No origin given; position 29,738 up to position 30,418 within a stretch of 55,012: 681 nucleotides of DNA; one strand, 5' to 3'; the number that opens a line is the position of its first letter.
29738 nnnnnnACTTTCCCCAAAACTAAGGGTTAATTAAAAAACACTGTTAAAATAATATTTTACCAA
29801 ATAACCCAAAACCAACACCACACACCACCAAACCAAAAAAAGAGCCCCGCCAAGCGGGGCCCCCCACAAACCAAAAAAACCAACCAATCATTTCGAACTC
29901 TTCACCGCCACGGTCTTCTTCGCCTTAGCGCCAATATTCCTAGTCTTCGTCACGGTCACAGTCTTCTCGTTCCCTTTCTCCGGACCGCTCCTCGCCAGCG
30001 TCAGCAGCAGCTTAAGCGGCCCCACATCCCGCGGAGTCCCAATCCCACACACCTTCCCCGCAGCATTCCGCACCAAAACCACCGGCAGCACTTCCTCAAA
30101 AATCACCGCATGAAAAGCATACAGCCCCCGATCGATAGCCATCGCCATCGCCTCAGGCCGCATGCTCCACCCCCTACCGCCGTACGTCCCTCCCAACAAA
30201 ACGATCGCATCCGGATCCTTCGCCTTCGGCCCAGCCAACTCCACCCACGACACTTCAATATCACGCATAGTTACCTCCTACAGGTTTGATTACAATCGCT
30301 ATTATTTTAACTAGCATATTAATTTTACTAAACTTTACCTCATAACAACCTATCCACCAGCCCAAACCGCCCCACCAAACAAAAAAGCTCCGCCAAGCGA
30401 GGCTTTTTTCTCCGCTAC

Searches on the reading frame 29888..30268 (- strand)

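Call 4: search_protein_families(library=pfam, proteins=[window:29888-30268:-], max_evalue=0.01)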
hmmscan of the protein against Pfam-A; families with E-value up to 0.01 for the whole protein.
window:29888-30268:- (126 aa): 0 families

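Call 8: search_protein_families(library=ncbifam, proteins=[window:29888-30268:-], max_evalue=0.01)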
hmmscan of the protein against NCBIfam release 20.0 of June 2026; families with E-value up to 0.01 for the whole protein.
window:29888-30268:- (126 aa): 0 families

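Call 28: search_protein_families(library=phrogs, proteins=[window:29888-30268:-], max_evalue=0.1)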
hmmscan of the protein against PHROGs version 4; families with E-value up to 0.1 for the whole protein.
window:29888-30268:- (126 aa): 1 family
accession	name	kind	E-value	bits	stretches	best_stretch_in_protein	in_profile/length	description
phrog_22511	-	unknown function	0.089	14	0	56-92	29-64/71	-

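Call 64: search_protein_families(library=pfam, proteins=[window:29888-30268:-], max_evalue=0.01)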
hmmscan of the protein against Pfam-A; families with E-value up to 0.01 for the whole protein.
window:29888-30268:- (126 aa): 0 families
